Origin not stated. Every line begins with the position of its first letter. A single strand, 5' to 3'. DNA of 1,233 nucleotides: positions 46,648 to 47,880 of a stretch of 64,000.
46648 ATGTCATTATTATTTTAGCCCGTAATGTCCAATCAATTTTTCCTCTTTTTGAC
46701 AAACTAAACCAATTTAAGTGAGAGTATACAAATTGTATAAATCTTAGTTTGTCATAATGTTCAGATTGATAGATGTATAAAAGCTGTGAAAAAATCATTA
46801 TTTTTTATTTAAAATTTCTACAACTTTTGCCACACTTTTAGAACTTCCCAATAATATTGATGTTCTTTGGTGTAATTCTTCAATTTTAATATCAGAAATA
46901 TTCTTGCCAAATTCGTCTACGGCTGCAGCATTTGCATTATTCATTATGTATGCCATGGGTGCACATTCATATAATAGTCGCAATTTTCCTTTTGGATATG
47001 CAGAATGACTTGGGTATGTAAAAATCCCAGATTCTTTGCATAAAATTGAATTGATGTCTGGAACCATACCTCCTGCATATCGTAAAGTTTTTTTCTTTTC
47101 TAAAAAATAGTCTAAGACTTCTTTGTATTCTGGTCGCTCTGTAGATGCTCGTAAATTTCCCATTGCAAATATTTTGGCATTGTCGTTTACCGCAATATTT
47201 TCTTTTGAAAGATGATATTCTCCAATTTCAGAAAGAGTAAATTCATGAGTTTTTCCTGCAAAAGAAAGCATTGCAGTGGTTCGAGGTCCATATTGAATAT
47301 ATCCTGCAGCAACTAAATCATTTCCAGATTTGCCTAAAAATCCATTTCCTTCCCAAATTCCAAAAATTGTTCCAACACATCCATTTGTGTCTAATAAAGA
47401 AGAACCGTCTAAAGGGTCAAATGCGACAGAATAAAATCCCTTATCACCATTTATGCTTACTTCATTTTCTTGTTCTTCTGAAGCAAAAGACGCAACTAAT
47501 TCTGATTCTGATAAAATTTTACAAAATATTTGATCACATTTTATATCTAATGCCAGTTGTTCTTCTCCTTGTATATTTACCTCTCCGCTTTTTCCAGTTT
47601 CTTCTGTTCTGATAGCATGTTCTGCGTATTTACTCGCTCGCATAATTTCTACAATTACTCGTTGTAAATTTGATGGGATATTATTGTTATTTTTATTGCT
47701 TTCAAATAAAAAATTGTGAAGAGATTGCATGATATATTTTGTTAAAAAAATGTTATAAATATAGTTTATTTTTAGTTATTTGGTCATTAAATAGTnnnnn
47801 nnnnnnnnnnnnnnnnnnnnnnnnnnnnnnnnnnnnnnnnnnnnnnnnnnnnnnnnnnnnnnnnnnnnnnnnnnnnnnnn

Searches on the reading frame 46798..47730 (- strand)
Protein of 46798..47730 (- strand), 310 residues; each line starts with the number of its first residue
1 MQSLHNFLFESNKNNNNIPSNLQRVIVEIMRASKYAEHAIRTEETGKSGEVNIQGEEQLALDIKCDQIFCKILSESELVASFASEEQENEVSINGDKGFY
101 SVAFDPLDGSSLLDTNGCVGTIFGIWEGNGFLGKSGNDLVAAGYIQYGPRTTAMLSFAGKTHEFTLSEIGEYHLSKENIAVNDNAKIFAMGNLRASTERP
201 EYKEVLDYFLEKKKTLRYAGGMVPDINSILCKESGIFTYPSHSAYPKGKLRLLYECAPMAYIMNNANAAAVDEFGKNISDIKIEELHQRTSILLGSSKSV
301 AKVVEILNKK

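Call 9: search_protein_families(library=pfam, proteins=[window:46798-47730:-], max_evalue=0.001)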
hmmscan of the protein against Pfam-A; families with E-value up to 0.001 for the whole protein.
window:46798-47730:- (310 aa): 2 families
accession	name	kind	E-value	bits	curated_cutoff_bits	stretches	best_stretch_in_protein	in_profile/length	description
PF00316.25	FBPase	-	1.2e-39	136.3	34.8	1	4-177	3-191/191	Fructose-1-6-bisphosphatase, N-terminal domain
PF18913.5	FBPase_C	-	3.1e-34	118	27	1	182-307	2-126/127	Fructose-1-6-bisphosphatase, C-terminal domain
